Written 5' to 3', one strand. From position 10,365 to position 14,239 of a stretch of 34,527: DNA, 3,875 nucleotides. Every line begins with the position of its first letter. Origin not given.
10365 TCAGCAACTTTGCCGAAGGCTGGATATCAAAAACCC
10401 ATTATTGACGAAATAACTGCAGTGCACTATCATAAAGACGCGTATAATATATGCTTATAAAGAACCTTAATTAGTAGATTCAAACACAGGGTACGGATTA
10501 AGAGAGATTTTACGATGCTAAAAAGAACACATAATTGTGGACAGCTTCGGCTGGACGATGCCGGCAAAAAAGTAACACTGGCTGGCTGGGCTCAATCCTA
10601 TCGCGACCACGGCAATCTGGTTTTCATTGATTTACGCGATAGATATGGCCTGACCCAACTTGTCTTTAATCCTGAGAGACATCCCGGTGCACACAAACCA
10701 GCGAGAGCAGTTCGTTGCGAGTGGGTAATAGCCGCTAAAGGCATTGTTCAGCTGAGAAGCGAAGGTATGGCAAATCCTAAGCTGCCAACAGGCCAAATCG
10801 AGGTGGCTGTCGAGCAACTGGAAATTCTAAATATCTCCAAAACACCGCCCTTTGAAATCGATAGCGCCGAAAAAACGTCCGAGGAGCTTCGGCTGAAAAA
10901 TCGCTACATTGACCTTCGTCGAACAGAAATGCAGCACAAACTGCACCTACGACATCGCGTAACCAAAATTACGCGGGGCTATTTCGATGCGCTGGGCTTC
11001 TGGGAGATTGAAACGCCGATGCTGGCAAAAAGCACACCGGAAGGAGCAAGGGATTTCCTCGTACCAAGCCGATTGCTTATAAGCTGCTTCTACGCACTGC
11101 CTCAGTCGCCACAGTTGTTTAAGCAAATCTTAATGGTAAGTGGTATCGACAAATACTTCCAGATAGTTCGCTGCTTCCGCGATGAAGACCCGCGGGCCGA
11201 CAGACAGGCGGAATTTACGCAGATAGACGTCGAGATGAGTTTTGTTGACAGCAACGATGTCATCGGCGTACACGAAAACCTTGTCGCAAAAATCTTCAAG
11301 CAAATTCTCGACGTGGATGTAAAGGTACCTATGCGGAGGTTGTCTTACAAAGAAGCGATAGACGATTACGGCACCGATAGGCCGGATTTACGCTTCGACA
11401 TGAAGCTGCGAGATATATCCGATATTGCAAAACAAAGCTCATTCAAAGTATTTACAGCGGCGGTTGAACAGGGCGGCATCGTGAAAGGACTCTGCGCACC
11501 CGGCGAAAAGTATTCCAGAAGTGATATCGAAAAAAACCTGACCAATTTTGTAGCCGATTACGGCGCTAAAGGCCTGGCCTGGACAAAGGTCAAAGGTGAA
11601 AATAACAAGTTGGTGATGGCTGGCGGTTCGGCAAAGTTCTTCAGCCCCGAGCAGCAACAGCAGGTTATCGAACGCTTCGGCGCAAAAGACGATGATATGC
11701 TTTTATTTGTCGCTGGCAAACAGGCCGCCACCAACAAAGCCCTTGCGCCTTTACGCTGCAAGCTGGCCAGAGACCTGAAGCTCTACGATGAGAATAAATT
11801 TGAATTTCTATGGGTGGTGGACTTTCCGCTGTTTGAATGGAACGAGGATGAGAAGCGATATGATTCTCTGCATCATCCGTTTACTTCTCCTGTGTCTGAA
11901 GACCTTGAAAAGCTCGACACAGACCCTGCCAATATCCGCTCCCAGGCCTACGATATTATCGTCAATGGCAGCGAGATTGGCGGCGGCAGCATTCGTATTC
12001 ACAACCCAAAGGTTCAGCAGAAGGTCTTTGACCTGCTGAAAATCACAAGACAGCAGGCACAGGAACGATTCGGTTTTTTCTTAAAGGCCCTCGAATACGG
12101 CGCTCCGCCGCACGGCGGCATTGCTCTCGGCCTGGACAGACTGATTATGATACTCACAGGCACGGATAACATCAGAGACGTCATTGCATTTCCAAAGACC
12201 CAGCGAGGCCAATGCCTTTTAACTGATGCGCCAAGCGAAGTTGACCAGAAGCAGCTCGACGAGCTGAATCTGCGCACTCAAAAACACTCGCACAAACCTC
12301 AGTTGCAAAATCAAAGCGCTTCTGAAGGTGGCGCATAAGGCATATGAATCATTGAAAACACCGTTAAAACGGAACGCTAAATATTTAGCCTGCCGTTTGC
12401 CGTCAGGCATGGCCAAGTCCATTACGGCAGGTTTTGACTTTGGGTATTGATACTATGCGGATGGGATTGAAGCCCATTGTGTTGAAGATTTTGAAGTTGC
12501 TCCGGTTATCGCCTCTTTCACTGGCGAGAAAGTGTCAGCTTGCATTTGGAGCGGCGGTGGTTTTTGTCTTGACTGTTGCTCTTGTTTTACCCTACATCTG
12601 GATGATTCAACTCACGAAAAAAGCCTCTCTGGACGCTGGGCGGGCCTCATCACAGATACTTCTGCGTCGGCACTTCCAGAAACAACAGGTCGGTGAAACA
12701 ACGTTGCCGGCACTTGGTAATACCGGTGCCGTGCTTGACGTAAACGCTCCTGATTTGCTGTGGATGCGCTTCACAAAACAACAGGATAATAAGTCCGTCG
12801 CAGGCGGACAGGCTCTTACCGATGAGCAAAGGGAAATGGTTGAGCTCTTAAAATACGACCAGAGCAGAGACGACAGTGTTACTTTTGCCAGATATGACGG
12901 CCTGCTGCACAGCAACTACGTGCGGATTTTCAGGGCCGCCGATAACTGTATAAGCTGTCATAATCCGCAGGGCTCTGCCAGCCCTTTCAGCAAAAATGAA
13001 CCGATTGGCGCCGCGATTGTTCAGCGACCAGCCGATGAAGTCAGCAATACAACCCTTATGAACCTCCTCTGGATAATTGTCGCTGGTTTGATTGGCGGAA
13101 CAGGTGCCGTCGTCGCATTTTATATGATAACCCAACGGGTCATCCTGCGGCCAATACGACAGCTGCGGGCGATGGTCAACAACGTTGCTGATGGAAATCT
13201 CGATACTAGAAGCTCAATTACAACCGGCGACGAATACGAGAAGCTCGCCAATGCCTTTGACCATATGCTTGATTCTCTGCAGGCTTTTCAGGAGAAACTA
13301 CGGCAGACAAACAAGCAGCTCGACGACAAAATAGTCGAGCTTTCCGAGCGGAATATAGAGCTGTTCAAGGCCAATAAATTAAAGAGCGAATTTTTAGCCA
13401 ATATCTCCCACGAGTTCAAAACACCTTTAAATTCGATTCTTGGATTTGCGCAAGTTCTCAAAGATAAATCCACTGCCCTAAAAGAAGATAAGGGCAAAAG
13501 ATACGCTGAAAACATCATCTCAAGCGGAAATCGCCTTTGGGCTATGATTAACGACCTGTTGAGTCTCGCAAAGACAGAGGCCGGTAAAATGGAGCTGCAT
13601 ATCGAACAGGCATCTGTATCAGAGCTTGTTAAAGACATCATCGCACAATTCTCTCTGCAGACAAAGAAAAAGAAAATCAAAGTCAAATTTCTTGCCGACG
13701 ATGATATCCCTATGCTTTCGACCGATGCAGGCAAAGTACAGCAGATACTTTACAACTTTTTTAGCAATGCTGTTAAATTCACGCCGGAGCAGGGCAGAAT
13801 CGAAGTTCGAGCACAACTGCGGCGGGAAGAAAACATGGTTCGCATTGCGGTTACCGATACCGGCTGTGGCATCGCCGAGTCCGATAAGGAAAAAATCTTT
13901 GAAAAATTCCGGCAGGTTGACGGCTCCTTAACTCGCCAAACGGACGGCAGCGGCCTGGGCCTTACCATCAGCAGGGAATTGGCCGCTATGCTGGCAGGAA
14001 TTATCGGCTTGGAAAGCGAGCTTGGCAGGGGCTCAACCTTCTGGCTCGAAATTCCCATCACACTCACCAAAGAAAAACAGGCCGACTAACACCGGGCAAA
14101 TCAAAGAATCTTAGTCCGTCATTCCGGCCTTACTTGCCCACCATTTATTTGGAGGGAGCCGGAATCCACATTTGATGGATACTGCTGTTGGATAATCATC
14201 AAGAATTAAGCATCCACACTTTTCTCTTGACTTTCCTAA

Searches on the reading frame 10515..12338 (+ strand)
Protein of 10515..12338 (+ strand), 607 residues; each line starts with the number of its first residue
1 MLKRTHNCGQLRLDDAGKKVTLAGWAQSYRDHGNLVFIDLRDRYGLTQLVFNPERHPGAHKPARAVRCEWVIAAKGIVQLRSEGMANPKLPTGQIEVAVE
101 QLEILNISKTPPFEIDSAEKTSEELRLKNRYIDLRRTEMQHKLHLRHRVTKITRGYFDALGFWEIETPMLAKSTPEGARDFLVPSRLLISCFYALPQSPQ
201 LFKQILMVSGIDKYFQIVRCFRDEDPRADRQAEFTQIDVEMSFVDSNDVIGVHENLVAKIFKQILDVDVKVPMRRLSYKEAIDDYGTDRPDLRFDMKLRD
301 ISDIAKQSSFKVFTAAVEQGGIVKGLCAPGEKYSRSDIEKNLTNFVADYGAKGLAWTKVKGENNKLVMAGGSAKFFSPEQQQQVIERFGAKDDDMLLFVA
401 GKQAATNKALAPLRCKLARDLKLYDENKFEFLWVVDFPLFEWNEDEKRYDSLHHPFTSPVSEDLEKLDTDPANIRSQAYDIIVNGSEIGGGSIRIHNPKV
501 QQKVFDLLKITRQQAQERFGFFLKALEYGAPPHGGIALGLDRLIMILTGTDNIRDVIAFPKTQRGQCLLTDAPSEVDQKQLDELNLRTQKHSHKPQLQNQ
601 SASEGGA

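Call 13: search_protein_families(library=pfam, proteins=[window:10515-12338:+], max_evalue=0.001)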
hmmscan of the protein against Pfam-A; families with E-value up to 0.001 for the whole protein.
window:10515-12338:+ (607 aa): 4 families
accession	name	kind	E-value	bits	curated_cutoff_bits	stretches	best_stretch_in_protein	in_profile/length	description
PF00152.25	tRNA-synt_2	-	8.5e-122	406.5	25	1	122-563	1-308/308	tRNA synthetases class II (D, K and N)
PF02938.19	GAD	-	3.8e-23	82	23.4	1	313-410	1-95/95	GAD domain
PF01336.31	tRNA_anti-codon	-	5.1e-12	46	27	1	20-105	1-75/75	OB-fold nucleic acid binding domain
PF01409.25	tRNA-synt_2d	-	3.4e-05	23.9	19.8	0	213-274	104-163/246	tRNA synthetases class II core domain (F)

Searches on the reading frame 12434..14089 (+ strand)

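Call 13: search_protein_families(library=pfam, proteins=[window:12434-14089:+], max_evalue=0.001)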
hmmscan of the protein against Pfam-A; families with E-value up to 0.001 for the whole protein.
window:12434-14089:+ (551 aa): 3 families
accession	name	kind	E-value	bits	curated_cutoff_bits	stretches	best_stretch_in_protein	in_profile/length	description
PF02518.31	HATPase_c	-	5.4e-27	94.9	26.4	1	431-542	2-109/111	Histidine kinase-, DNA gyrase B-, and HSP90-like ATPase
PF00512.31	HisKA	-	7.2e-20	71.2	26.9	1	317-384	2-66/66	His Kinase A (phospho-acceptor) domain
PF00672.30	HAMP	-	3.2e-13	50.2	25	1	235-284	4-53/53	HAMP domain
